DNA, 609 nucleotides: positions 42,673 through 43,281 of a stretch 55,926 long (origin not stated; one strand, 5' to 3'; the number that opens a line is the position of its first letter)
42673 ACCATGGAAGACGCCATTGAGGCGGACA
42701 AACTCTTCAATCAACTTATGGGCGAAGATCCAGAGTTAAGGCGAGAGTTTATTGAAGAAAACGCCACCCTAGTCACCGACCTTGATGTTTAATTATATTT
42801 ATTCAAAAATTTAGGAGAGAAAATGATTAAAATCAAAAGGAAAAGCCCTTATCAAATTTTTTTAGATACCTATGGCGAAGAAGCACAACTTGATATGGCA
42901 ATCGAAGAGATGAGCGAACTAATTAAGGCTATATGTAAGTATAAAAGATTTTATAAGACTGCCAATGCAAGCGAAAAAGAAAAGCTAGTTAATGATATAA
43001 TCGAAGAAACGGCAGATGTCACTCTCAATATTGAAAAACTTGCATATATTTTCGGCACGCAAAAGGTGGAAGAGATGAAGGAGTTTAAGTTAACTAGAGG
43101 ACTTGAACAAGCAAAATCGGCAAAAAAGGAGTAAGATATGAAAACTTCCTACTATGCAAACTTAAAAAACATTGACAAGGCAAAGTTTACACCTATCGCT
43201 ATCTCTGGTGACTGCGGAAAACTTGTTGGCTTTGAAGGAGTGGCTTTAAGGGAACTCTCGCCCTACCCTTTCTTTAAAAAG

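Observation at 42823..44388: Four-gene cassette (MazG-like / DUF488-like / MazG-like / orphan) wedged inside the gyrB-gyrA operon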

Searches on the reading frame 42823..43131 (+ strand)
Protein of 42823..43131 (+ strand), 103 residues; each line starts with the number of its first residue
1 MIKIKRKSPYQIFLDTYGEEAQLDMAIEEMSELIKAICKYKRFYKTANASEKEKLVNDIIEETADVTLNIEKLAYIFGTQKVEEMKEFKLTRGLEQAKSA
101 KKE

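Call 4: search_protein_families(library=pfam, proteins=[window:42823-43131:+], max_evalue=1)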
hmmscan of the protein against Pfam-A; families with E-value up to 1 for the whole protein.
window:42823-43131:+ (103 aa): 2 families
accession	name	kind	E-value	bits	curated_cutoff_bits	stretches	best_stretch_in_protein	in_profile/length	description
PF16702.10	DUF5063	-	0.016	16.1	27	1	10-87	60-137/167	Domain of unknown function (DUF5063)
PF03819.22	MazG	-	0.078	13.7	22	1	20-76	4-46/74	MazG nucleotide pyrophosphohydrolase domain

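Call 5: search_protein_families(library=phrogs, proteins=[window:42823-43131:+], max_evalue=0.1)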
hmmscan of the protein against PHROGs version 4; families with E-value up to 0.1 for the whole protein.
window:42823-43131:+ (103 aa): 3 families
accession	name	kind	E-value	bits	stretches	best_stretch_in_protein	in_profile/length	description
phrog_2245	-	other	3.2e-20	73.9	1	3-101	118-209/218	nucleoside triphosphate pyrophosphohydrolase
phrog_18193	-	unknown function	3.1e-06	28.3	1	15-93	14-88/122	-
phrog_4856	-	other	0.016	15.9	1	22-90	90-160/195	nucleoside triphosphate pyrophosphohydrolase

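Call 6: search_protein_families(library=ncbifam, proteins=[window:42823-43131:+], max_evalue=1)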
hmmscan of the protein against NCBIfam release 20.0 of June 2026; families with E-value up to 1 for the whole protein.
window:42823-43131:+ (103 aa): 0 families

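Call 42: find_homologous_proteins(query=window:42823-43131:+)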
Query window:42823-43131:+ (103 aa): 51 proteins with E <= 0.001 among 64 candidates.
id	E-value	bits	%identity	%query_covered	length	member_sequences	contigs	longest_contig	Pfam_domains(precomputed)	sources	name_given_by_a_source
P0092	2.8e-55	202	97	100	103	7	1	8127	-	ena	-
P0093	9.3e-43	162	82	95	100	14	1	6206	-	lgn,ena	-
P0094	1.8e-42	161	77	100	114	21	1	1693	-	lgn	-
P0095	5.1e-39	150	71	100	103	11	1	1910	-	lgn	-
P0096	6.1e-27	111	60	90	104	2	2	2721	-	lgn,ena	-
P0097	3.0e-25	106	62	94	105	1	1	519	-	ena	-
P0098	1.4e-24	104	53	97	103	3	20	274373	-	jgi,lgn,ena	-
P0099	9.3e-23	98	55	88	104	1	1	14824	-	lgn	-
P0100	2.2e-19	87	54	86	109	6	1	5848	-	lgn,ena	-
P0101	4.1e-19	86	54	87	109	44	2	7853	-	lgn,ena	-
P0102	1.3e-15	75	48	83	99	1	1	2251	-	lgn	-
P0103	1.2e-13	69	42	89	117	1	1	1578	-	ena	-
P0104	1.8e-13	68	45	89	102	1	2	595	-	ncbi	-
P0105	2.1e-13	68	48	83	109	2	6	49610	-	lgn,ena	-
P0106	3.5e-12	64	48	83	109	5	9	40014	-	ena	-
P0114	1.3e-9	56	44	83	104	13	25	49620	-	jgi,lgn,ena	-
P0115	9.1e-9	53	44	88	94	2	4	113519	-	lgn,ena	-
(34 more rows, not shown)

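Call 44: find_encoding_contigs(protein=P0114, flank=5000, max_places=2)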
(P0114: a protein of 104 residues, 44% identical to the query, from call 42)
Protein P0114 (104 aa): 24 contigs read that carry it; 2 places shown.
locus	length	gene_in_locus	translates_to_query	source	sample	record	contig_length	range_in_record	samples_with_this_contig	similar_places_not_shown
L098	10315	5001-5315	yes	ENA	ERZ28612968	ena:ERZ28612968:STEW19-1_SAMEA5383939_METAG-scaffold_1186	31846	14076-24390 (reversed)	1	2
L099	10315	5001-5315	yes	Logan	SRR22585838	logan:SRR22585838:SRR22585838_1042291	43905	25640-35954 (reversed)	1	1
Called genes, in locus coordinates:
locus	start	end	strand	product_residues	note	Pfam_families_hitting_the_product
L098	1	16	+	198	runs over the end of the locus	PF07486:Hydrolase_2 (faint)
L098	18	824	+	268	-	PF04404:ERF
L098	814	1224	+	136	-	PF00436:SSB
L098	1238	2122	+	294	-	-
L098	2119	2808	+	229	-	PF11417:G39P_N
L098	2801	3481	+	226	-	PF03838:RecU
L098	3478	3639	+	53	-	-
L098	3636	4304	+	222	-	PF19789:DUF6273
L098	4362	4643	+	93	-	-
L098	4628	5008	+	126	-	-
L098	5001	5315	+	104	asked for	-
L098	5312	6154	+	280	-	PF07505:DUF5131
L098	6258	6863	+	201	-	-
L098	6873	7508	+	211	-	-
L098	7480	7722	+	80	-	-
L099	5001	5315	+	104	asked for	-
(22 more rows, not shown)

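Call 45: find_encoding_contigs(protein=P0115, flank=5000, max_places=2)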
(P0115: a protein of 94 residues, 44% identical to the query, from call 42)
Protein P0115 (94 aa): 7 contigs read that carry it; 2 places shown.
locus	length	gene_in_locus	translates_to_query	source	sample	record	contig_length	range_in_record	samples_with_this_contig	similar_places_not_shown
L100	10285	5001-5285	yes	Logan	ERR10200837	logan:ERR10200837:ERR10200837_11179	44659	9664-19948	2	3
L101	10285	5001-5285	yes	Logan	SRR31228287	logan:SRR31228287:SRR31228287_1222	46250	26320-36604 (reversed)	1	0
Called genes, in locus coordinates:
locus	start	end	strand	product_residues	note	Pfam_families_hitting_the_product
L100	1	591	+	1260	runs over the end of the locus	PF00149:Metallophos, PF02463:SMC_N (weak), PF13476:AAA_23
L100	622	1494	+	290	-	-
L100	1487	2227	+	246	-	PF11417:G39P_N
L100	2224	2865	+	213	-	PF07486:Hydrolase_2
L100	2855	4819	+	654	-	PF00145:DNA_methylase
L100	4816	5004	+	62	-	-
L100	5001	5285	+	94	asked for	-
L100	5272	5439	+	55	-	-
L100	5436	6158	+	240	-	PF01507:PAPS_reduct (faint)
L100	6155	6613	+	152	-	PF24963:DUF7768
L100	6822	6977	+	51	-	-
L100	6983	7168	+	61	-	-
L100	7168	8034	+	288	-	PF07505:DUF5131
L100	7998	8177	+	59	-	-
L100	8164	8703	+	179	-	PF03838:RecU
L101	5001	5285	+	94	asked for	-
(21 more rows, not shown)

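Call 46: search_solved_structures(query=A2, max_evalue=1, show_alignments=3)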
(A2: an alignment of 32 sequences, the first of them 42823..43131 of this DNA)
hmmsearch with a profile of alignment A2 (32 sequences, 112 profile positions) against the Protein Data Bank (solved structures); distinct sequences matched with E-value up to 1: 5.
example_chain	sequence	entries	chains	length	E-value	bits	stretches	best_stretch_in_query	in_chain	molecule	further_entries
2q73_A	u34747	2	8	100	0.0089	19.3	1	26-90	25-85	Hypothetical protein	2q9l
3zta_A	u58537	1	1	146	0.018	18.3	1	6-78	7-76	ANTI-SIGMA-FACTOR ANTAGONIST (STAS) DOMAIN PROTEIN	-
2q5z_A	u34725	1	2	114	0.029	17.6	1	26-91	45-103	Hypothetical protein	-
4qgp_A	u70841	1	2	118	0.044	17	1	31-100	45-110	pyrophosphatase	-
5ie9_A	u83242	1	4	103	0.065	16.5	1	26-77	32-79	Nucleotide pyrophosphohydrolase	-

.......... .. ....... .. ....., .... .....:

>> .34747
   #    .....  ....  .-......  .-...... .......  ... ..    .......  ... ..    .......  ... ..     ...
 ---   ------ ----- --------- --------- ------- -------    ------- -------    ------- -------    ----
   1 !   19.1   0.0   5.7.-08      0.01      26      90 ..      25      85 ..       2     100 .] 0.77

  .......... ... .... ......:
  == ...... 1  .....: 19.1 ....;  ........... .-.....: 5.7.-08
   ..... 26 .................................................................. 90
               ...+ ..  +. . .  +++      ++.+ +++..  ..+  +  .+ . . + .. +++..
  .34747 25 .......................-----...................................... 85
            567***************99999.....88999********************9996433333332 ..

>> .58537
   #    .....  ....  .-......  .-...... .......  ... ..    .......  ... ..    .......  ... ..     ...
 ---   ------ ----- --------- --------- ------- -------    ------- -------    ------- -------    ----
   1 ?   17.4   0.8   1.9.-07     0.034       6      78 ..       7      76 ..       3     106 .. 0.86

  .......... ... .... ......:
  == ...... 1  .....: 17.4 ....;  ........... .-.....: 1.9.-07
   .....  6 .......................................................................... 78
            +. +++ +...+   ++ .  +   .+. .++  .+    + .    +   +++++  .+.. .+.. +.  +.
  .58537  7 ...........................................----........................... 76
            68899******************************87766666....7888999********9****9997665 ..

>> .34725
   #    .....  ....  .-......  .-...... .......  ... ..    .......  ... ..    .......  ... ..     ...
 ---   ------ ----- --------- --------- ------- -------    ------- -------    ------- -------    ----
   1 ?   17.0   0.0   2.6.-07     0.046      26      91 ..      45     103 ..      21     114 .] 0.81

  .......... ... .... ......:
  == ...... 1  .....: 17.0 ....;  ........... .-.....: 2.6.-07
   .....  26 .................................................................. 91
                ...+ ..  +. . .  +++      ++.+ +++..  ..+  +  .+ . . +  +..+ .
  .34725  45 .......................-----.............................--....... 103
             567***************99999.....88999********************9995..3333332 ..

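Call 82: search_protein_families(library=padloc, proteins=[window:42823-43131:+], max_evalue=0.1)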
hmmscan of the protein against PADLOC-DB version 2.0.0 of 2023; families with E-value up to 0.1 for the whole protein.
window:42823-43131:+ (103 aa): 1 family
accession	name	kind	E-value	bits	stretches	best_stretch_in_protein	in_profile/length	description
PDLC02019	Cas10_Id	-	0.004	13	1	23-95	895-965/1048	-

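Call 92: search_dna_similar(query=window:42823-43131:+, collection=phages, mode=protein, max_rows=15, max_evalue=0.001)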
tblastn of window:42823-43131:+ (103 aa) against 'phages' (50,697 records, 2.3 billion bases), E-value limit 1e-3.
Records with a match: 19; places in all: 19; records where one place covers at least 80% of the query: 4.
Best place of each record, by identity: <60% 19.
By first word of the organism name: Bifidobacterium 6; Bacteriophage 4; Clostridium 4; Terrisporobacter 2; Xanthomonas 2; Phage 1.
By host as written in the record: - 5; Bifidobacterium pseudocatenulatum DA667 5; Clostridium tetani ATCC 19406 2; Clostridium tetani C2 2; Terrisporobacter petrolearius ELB 1; Xanthomonas sp. 1; Terrisporobacter sp. COM 1; Xanthomonas campestris pv. campestris str. 8004 1; and 1 more.
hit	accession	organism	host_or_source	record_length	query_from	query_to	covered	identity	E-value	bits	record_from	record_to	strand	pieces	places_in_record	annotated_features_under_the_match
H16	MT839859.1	Bacteriophage sp.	human fecal samples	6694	14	92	77%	44.3%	1e-12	67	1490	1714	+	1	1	record has no annotation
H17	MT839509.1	Bacteriophage sp.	human fecal samples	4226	14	92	77%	44.3%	3e-8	55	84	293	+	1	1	record has no annotation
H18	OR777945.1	Phage nd4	-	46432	1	92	89%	38.0%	1e-8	56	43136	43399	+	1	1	hypothetical protein (x2)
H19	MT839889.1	Bacteriophage sp.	human fecal samples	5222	10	103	91%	32.7%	9e-7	51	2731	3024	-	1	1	record has no annotation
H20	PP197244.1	Terrisporobacter phage TPELB_ph1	Terrisporobacter petrolearius ELB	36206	17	99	81%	36.5%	5e-7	51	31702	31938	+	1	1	nucleoside triphosphate pyrophosphohydrolase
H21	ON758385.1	Xanthomonas phage BUDD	Xanthomonas sp.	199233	5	84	78%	37.5%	8e-6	48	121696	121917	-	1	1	nucleoside triphosphate pyrophosphohydrolase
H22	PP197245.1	Terrisporobacter phage TVCOM_ph1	Terrisporobacter sp. COM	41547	17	99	81%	35.3%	4e-5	46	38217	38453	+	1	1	nucleoside triphosphate pyrophosphohydrolase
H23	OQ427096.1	Xanthomonas phage X1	Xanthomonas campestris pv. campestris ...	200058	3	78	74%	38.2%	2e-5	47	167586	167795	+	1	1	nucleoside triphosphate pyrophosphohydrolase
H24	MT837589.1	Bacteriophage sp.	human fecal samples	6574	1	77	75%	36.4%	5e-4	43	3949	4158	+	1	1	record has no annotation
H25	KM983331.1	Clostridium phage phiCT19406B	Clostridium tetani ATCC 19406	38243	6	80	73%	36.0%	2e-4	44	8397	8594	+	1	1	hypothetical protein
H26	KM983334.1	Clostridium phage phiCTC2B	Clostridium tetani C2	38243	6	80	73%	36.0%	2e-4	44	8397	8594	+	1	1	hypothetical protein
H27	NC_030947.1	Clostridium phage phiCT19406B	Clostridium tetani ATCC 19406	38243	6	80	73%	36.0%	2e-4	44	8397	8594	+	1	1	nucleoside triphosphate pyrophosphohydrolase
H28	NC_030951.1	Clostridium phage phiCTC2B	Clostridium tetani C2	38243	6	80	73%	36.0%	2e-4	44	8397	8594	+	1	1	nucleoside triphosphate pyrophosphohydrolase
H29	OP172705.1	Bifidobacterium phage BP742P1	Bifidobacterium pseudocatenulatum DA742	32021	17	95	77%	31.4%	3e-4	43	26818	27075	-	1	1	hypothetical protein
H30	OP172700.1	Bifidobacterium phage BP677P1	Bifidobacterium pseudocatenulatum DA667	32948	17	95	77%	31.4%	4e-4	43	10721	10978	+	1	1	hypothetical protein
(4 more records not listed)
